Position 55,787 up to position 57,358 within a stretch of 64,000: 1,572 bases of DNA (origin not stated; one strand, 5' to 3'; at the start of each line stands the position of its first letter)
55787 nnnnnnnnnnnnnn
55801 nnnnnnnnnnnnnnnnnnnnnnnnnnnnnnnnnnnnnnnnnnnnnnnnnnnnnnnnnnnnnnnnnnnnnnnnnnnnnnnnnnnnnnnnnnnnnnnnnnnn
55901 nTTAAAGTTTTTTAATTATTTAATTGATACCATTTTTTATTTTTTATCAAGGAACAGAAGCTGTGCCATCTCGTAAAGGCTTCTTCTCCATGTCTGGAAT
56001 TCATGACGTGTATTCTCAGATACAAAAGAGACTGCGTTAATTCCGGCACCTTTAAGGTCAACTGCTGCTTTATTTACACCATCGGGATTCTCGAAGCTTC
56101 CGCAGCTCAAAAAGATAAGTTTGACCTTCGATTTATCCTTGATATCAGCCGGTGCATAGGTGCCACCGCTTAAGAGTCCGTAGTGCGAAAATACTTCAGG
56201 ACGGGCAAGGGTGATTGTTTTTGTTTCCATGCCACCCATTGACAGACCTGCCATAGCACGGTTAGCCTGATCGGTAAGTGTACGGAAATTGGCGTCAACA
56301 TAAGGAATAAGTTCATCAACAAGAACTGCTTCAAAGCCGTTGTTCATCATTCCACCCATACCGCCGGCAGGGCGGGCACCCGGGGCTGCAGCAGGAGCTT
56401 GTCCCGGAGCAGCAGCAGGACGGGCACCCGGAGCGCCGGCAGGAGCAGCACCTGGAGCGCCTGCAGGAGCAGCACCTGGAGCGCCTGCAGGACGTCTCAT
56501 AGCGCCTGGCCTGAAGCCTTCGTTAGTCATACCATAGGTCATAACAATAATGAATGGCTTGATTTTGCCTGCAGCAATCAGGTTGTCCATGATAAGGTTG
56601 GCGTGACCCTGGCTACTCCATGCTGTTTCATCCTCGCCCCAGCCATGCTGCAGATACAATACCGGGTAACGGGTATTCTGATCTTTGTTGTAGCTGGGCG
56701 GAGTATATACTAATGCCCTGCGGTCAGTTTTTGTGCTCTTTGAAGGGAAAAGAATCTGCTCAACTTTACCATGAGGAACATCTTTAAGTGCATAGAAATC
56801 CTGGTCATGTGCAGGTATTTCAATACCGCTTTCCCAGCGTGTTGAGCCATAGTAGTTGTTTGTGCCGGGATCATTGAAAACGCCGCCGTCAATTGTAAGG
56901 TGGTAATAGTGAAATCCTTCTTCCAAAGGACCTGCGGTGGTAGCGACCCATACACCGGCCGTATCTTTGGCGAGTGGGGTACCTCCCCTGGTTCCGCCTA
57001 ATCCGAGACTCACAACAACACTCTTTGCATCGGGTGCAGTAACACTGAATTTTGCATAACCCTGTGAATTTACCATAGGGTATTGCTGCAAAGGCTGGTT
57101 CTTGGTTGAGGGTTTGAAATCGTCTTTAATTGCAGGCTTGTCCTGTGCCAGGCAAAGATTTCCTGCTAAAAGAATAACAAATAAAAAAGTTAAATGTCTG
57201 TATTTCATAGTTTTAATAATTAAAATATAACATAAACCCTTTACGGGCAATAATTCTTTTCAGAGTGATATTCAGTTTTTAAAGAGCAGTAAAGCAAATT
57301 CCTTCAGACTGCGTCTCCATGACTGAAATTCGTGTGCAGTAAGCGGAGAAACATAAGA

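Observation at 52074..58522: Five tandem CBM48-like/CE1 esterase paralogs, four with a long Pro/Ala/Gly-rich insertion inside the hydrolase domain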

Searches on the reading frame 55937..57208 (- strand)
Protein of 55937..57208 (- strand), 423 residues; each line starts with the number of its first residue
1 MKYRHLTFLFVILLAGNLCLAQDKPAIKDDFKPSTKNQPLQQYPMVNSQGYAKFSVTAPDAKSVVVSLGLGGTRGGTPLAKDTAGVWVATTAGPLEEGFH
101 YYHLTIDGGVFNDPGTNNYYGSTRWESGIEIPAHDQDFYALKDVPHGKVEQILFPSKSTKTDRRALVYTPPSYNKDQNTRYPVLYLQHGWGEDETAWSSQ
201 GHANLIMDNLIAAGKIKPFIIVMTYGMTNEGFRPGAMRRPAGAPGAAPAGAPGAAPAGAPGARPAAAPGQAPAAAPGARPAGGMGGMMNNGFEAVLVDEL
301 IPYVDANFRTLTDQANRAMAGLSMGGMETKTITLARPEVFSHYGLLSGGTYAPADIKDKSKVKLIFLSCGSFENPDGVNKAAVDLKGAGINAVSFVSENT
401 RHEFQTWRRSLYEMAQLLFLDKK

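Call 4: search_protein_families(library=pfam, proteins=[window:55937-57208:-], max_evalue=0.01)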
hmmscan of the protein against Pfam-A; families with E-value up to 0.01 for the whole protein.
window:55937-57208:- (423 aa): 1 family
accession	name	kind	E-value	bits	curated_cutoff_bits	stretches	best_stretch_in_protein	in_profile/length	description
PF00756.26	Esterase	-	2.2e-19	70.7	22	2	156-225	1-65/251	Putative esterase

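Call 7: search_solved_structures(query=window:55937-57208:-, show_alignments=2)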
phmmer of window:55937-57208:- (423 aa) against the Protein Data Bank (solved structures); distinct sequences matched with E-value up to 0.001: 20.
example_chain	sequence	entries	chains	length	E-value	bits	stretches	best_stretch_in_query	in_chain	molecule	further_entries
6rzo_B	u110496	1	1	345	7.1e-130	436.9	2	29-238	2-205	Ferulic acid esterase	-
6rzo_A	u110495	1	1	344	7.8e-130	436.7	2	29-238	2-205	Ferulic acid esterase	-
6ne9_A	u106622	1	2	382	4.9e-85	289.1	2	28-229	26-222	Isoamylase protein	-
7b5v_A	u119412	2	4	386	1.5e-76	261.1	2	35-227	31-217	Carbohydrate Esterase family 1 protein with an N-terminal carbohydrate binding module fami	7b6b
6mou_A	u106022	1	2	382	7.7e-73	248.9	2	33-239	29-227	Isoamylase N-terminal domain protein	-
6mot_A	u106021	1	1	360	1.3e-72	248.1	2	37-239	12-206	Isoamylase N-terminal domain protein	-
6rzn_A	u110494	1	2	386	4.1e-44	154.3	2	48-231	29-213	Ferulic acid esterase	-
8bbp_A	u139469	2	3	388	4.4e-44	154.2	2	51-231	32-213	Ferulic acid esterase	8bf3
8bbp_B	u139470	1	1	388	4.8e-44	154.1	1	50-353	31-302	Ferulic acid esterase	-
1jjf_A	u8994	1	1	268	3.3e-33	118.4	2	142-223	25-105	ENDO-1,4-BETA-XYLANASE Z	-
1jt2_A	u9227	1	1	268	8.5e-33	117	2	142-223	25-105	PROTEIN (ENDO-1,4-BETA-XYLANASE Z)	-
5vol_A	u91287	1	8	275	1.5e-16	63.5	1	154-223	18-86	Putative esterase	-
7xrt_A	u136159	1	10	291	6.2e-16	61.5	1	153-225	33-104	Ferulic acid esterase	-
7xrv_A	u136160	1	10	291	1.6e-15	60.1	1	153-225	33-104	Ferulic acid esterase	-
8z91_A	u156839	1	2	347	4.5e-15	58.6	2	160-227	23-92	Esterase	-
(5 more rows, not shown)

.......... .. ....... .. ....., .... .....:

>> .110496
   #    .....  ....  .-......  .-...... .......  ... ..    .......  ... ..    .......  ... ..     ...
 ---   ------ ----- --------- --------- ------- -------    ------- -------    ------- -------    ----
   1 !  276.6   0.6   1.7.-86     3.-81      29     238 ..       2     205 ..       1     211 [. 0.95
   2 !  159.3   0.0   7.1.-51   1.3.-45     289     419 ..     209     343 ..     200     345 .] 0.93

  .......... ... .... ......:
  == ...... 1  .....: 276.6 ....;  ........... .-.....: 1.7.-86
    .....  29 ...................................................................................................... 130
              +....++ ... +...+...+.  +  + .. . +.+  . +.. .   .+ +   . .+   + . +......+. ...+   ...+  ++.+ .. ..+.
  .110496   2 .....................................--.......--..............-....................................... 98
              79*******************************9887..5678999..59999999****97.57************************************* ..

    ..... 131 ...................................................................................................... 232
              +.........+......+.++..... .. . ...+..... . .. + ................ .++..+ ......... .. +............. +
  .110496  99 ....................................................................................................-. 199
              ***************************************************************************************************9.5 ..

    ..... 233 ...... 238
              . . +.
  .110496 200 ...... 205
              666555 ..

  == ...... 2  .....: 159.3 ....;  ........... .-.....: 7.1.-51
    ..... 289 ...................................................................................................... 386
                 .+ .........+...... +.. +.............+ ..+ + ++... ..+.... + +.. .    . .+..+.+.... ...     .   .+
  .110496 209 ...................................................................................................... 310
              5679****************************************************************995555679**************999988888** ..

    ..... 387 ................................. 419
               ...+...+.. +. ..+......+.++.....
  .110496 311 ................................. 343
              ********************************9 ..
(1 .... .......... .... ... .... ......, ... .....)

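Call 8: find_homologous_proteins(query=window:55937-57208:-)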
Query window:55937-57208:- (423 aa): 8000 proteins with E <= 0.001 among 8000 candidates; the best 120 are listed.
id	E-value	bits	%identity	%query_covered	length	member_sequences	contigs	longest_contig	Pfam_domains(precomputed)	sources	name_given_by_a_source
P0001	1.3e-265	899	91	100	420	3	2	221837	PF00756.27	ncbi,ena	-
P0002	7.3e-263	890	89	100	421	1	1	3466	PF00756.27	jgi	-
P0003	2.8e-260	881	-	-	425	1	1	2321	PF00756.27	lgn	-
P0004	1.2e-254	863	89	100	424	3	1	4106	PF00756.27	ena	-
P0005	2.9e-250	848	86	100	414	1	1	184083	PF00756.27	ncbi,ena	-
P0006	5.3e-250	848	86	100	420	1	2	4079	PF00756.27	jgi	jgi:enterochelin esterase-like enzyme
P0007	2.0e-249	846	79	100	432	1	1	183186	PF00756.27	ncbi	-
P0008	7.7e-249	844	82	99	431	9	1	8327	PF00756.27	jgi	-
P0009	1.4e-248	843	86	97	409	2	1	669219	PF00756.27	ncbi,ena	-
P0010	3.3e-248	842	86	97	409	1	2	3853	PF00756.27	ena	-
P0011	5.2e-246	834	80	99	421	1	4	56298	PF00756.27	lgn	-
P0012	1.7e-244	829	-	-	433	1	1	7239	PF00756.27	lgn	-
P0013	2.3e-243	826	86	96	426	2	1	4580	PF00756.27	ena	-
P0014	5.5e-241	818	84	100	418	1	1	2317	PF00756.27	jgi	jgi:enterochelin esterase-like enzyme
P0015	2.0e-240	816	82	100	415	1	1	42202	PF00756.27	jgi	jgi:enterochelin esterase-like enzyme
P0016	7.1e-240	814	83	99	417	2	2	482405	PF00756.27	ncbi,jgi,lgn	jgi:enterochelin esterase-like enzyme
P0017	5.6e-239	811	83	100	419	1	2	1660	PF00756.27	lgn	-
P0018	7.5e-239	811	82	100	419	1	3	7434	PF00756.27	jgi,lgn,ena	-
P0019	1.2e-235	800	81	100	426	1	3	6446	PF00756.27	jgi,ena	jgi:enterochelin esterase-like enzyme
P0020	5.8e-234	795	80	99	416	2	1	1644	PF00756.27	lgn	-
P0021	8.4e-234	794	81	99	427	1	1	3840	PF00756.27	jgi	jgi:enterochelin esterase-like enzyme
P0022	9.7e-227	771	-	-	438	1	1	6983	PF00756.27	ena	-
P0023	1.6e-225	767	-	-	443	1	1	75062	PF00756.27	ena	-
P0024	1.7e-225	767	-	-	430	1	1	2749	PF00756.27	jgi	jgi:predicted alpha/beta superfamily hydrolase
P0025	2.0e-225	767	-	-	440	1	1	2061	PF00756.27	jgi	jgi:enterochelin esterase-like enzyme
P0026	9.7e-223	758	75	99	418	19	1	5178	PF00756.27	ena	-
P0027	1.2e-219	748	75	100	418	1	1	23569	PF00756.27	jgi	jgi:enterochelin esterase-like enzyme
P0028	3.3e-219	746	77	99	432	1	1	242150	PF00756.27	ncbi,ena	-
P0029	2.1e-218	743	75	96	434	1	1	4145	PF00756.27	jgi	jgi:enterochelin esterase-like enzyme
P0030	2.2e-218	743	78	99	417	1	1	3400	PF00756.27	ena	-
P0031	2.5e-218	743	77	98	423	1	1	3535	PF00756.27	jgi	-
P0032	7.7e-218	742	76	99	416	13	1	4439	PF00756.27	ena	-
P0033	7.9e-218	742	-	-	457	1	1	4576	PF00756.27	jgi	jgi:enterochelin esterase-like enzyme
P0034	1.1e-217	741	-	-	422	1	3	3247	PF00756.27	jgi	jgi:enterochelin esterase-like enzyme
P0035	1.5e-217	741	77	99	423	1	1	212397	PF00756.27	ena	-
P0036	1.7e-217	740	75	99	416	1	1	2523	PF00756.27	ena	-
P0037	1.7e-217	740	73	99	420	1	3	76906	PF00756.27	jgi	jgi:enterochelin esterase-like enzyme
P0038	2.0e-217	740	77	98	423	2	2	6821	PF00756.27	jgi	-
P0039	3.9e-217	739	73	100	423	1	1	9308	PF00756.27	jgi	jgi:enterochelin esterase-like enzyme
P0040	4.9e-217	739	76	100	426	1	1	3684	PF00756.27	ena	-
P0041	6.6e-217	738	74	99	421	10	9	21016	PF00756.27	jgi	jgi:enterochelin esterase-like enzyme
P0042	1.4e-216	737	76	99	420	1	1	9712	PF00756.27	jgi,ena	-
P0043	1.7e-216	737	77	99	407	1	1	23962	PF00756.27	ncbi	-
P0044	3.0e-216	736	75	99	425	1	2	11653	PF00756.27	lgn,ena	-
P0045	9.0e-216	735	79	94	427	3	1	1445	PF00756.27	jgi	jgi:predicted alpha/beta superfamily hydrolase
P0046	1.1e-215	734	78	99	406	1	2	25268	PF00756.27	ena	-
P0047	1.9e-215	734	73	100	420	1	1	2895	PF00756.27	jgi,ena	-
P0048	6.9e-215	732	77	96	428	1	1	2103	PF00756.27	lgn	-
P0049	7.2e-215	732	73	99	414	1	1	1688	PF00756.27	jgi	jgi:enterochelin esterase-like enzyme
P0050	2.9e-214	730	80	96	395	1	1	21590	PF00756.27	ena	-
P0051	1.5e-213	727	-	-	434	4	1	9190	PF00756.27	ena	-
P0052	1.5e-213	727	-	-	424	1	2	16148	PF00756.27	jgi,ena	-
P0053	1.8e-213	727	75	99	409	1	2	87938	PF00756.27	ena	-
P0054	3.9e-213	726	75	100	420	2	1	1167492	PF00756.27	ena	-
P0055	1.2e-212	724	71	99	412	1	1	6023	PF00756.27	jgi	jgi:enterochelin esterase-like enzyme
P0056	3.2e-212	723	76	99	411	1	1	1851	PF00756.27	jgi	jgi:enterochelin esterase-like enzyme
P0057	3.7e-212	723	73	99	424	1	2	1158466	PF00756.27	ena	-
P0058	4.6e-212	723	75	99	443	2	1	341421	PF00756.27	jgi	jgi:enterochelin esterase-like enzyme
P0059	4.7e-212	723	-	-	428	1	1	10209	PF00756.27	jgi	jgi:predicted alpha/beta superfamily hydrolase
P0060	5.4e-212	722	72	99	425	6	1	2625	PF00756.27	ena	-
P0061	6.8e-212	722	-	-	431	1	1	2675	PF00756.27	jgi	jgi:enterochelin esterase-like enzyme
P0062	1.9e-211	720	-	-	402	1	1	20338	PF00756.27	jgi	-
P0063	2.3e-211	720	-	-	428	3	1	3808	PF00756.27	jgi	jgi:enterochelin esterase-like enzyme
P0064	3.4e-211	720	75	99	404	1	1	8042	PF00756.27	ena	-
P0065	3.6e-211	720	75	99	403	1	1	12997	PF00756.27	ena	-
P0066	4.1e-211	719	75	99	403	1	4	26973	PF00756.27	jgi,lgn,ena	jgi:enterochelin esterase-like enzyme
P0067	6.1e-211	719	75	97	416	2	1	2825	PF00756.27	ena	-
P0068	1.0e-210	718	75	99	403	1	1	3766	PF00756.27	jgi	jgi:enterochelin esterase-like enzyme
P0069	1.1e-210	718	74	99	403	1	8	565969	PF00756.27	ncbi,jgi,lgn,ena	jgi:enterochelin esterase-like enzyme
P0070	1.3e-210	718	73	99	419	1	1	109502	PF00756.27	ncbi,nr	ncbi:MAG TPA: alpha/beta hydrolase-fold protein [Bacteroidales bacterium]|nr:alpha/beta hydrolase-fo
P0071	1.3e-210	718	75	99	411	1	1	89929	PF00756.27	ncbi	-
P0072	1.5e-210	718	75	99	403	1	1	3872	PF00756.27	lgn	-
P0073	1.7e-210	717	74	99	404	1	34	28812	PF00756.27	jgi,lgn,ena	jgi:enterochelin esterase-like enzyme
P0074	1.8e-210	717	74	99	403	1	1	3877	PF00756.27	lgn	-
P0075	2.1e-210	717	74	99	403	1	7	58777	PF00756.27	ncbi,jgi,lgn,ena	jgi:enterochelin esterase-like enzyme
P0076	3.9e-210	716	74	99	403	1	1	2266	PF00756.27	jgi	-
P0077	4.8e-210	716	76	98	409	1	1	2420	PF00756.27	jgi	jgi:enterochelin esterase-like enzyme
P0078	5.4e-210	716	75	99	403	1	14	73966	PF00756.27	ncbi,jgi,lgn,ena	jgi:enterochelin esterase-like enzyme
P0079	6.6e-210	715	76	94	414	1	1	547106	PF00756.27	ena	-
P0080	7.6e-210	715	73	100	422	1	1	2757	PF00756.27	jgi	jgi:enterochelin esterase-like enzyme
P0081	1.0e-209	715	78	93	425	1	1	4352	PF00756.27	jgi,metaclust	metaclust:\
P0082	1.1e-209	715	72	99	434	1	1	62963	PF00756.27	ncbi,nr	ncbi:MAG TPA: alpha/beta hydrolase-fold protein [Bacteroidales bacterium]|nr:alpha/beta hydrolase-fo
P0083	1.7e-209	714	72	99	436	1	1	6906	PF00756.27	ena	-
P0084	2.0e-209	714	74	100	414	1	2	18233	PF00756.27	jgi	jgi:enterochelin esterase-like enzyme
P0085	2.0e-209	714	76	99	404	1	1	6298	PF00756.27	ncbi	-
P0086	2.4e-209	714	74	99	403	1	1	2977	PF00756.27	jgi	jgi:enterochelin esterase-like enzyme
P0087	4.2e-209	713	74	99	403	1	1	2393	PF00756.27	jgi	-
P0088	5.2e-209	712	74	99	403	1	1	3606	PF00756.27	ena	-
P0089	5.8e-209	712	75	99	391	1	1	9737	PF00756.27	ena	-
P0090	9.0e-209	712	74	99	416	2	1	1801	PF00756.27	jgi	jgi:enterochelin esterase-like enzyme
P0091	2.9e-208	710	74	99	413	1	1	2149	PF00756.27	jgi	jgi:enterochelin esterase-like enzyme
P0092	3.0e-208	710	76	96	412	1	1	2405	PF00756.27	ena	-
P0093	5.6e-208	709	78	94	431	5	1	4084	PF00756.27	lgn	-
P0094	1.2e-207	708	77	96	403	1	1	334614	PF00756.27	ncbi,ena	-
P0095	3.1e-207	707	75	96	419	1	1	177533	PF00756.27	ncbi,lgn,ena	-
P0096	3.3e-207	707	74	99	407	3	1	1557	PF00756.27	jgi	jgi:enterochelin esterase-like enzyme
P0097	9.9e-207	705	74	99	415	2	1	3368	PF00756.27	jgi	jgi:enterochelin esterase-like enzyme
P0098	1.3e-206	705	77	94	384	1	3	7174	PF00756.27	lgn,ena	-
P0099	1.3e-205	701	74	99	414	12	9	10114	PF00756.27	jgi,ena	-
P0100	2.9e-204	697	-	-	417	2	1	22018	PF00756.27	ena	-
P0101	3.2e-204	697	74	99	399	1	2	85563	PF00756.27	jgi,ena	-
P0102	4.7e-204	696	-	-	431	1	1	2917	PF00756.27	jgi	jgi:predicted alpha/beta superfamily hydrolase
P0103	6.6e-204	696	76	96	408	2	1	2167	PF00756.27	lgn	-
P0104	2.7e-203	694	71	98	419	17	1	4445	PF00756.27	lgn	-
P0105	2.7e-203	694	75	94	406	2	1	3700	PF00756.27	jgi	jgi:enterochelin esterase-like enzyme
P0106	5.7e-203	693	71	100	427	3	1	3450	PF00756.27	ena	-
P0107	9.6e-203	692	-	-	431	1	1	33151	PF00756.27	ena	-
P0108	1.4e-202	691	75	99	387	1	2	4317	PF00756.27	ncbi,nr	ncbi:MAG: esterase [Bacteroidales bacterium]|nr:esterase [Bacteroidales bacterium]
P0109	1.1e-200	685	72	99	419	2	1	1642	PF00756.27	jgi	jgi:enterochelin esterase-like enzyme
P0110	1.3e-200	685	72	99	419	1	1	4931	PF00756.27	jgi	jgi:enterochelin esterase-like enzyme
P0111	1.3e-200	685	74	96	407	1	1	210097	PF00756.27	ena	-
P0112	2.2e-200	684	72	99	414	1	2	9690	PF00756.27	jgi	jgi:enterochelin esterase-like enzyme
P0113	4.5e-199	680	72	99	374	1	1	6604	PF00756.27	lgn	-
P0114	8.6e-199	679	70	99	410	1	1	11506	PF00756.27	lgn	-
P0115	1.5e-198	678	73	99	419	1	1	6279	PF00756.27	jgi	-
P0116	2.5e-198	677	72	99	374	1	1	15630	PF00756.27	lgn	-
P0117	2.9e-198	677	73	96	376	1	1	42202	PF00756.27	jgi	jgi:enterochelin esterase-like enzyme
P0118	3.3e-198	677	74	96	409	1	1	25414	PF00756.27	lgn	-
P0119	3.8e-198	677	70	99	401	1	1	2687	PF00756.27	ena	-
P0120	3.8e-198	677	70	99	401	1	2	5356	PF00756.27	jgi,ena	-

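Call 27: predict_structure(alignment_id=A2)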
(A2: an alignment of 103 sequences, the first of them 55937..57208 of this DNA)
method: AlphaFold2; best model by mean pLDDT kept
length: 423 residues; sequences in the alignment: 103
mean_pLDDT: 81.9   pTM: 0.77
mean pLDDT of the five models: 81.9, 81.7, 79.0, 78.6, 78.6
residues with pLDDT >= 90: 261; 70-90: 77; 50-70: 23; < 50: 62
segments of 3 or more residues with pLDDT < 50: 71-74, 230-283
pLDDT, mean of each block of 10 residues (from residue 1): 75 71 75 94 94 93 84 68 93 88 90 90 81 90 96 92 94 94 90 86 97 97 77 35 30 31 25 28 51 92 98 97 89 95 96 95 97 96 97 96 93 97 52
secondary structure, 60 per line:
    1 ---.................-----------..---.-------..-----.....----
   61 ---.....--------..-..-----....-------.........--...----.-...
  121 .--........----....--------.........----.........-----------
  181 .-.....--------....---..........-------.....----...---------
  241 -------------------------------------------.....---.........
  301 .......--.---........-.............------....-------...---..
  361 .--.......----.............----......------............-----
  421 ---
elements in order: H4-20 E52-56 E64-68 E87-90 E98-106 E109-111 E118-121 E124-131 H136-139 E148-156 E161-169 E183-187 H196-199 H203-212 E220-224 H284-288 H292-307 E317-321 H323-335 E342-345 E364-370 H375-387 E392-397 H404-415

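Call 32: fold_search(model_id=the predicted structure, library=pdb)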
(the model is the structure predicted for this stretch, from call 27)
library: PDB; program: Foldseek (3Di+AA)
matches with E <= 10: 1569; with E <= 0.001: 528
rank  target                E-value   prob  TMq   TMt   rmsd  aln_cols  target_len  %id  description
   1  6rzo_B                1.1e-51  1.00  0.76  0.95   2.0       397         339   51  Crystal structure of the N-terminal carbohydrate binding module family 48 and ferulic acid esterase from the multi-enz (released 2019-09-25)
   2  6rzo_A                2.8e-51  1.00  0.76  0.94   3.1       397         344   52  Crystal structure of the N-terminal carbohydrate binding module family 48 and ferulic acid esterase from the multi-enz (released 2019-09-25)
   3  6ne9_A                1.0e-42  1.00  0.74  0.89   4.4       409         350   40  Bacteroides intestinalis acetyl xylan esterase (BACINT_01039) (released 2019-12-25)
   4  6ne9_B                3.0e-42  1.00  0.71  0.84   4.3       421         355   39  Bacteroides intestinalis acetyl xylan esterase (BACINT_01039) (released 2019-12-25)
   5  6mou_B                1.2e-40  1.00  0.75  0.89   2.6       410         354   35  Bacteroides intestinalis feruloyl esterase, Bacint_01033 (released 2019-10-16)
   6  6mot                  1.8e-40  1.00  0.74  0.90   2.3       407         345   36  Bacteroides intestinalis feruloyl esterase, Bacint_01033 (released 2019-10-16)
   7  6mou_A                6.1e-40  1.00  0.75  0.88   3.1       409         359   36  Bacteroides intestinalis feruloyl esterase, Bacint_01033 (released 2019-10-16)
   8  7b6b_A                8.3e-40  1.00  0.72  0.87   5.0       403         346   38  The carbohydrate binding module family 48 (CBM48) and carboxy-terminal carbohydrate esterase family 1 (CE1) domains of (released 2021-03-10)
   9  7b5v_B                1.1e-39  1.00  0.72  0.86   6.0       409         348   37  The carbohydrate binding module family 48 (CBM48) and carboxy-terminal carbohydrate esterase family 1 (CE1) domains of (released 2021-03-10)
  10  7b6b_B                1.6e-39  1.00  0.72  0.87   5.0       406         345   38  The carbohydrate binding module family 48 (CBM48) and carboxy-terminal carbohydrate esterase family 1 (CE1) domains of (released 2021-03-10)
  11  7b5v_A                3.1e-39  1.00  0.71  0.86   6.2       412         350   37  The carbohydrate binding module family 48 (CBM48) and carboxy-terminal carbohydrate esterase family 1 (CE1) domains of (released 2021-03-10)
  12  8bf3_A                1.6e-32  1.00  0.64  0.78   5.0       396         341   32  Crystal structure of feruloyl esterase wtsFae1B in complex with xylobiose (released 2022-11-30)
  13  8bbp_A                8.4e-32  1.00  0.64  0.77   6.1       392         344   32  Crystal structure of feruloyl esterase wtsFae1B (released 2022-11-30)
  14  8bf3_B                8.4e-32  1.00  0.64  0.76   5.6       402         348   32  Crystal structure of feruloyl esterase wtsFae1B in complex with xylobiose (released 2022-11-30)
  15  8bbp_B                4.3e-31  1.00  0.64  0.77   4.9       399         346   31  Crystal structure of feruloyl esterase wtsFae1B (released 2022-11-30)
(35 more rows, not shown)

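Call 64: predict_structure(alignment_id=A3)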
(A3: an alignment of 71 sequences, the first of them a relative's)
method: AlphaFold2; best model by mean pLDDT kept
length: 374 residues; sequences in the alignment: 71
mean_pLDDT: 88.5   pTM: 0.85
mean pLDDT of the five models: 88.5, 87.9, 86.7, 86.5, 85.6
residues with pLDDT >= 90: 257; 70-90: 75; 50-70: 28; < 50: 14
segments of 3 or more residues with pLDDT < 50: 72-75, 230-239
pLDDT, mean of each block of 10 residues (from residue 1): 73 65 71 95 95 94 89 65 94 88 91 92 83 91 96 91 93 92 94 86 97 97 78 39 78 97 97 92 93 97 96 96 96 98 98 92 98 87
secondary structure, 60 per line:
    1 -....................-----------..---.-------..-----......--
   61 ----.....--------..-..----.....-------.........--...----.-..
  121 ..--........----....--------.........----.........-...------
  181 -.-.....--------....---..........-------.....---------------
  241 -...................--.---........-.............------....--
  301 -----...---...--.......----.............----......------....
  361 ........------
elements in order: H2-21 E53-58 E65-69 E87-91 E99-107 E110-112 E119-122 E125-132 H137-140 E149-157 E162-170 E184-188 H197-200 H204-213 E221-225 H242-260 E270-274 H276-288 E295-298 E317-323 H328-340 E345-350 H357-368
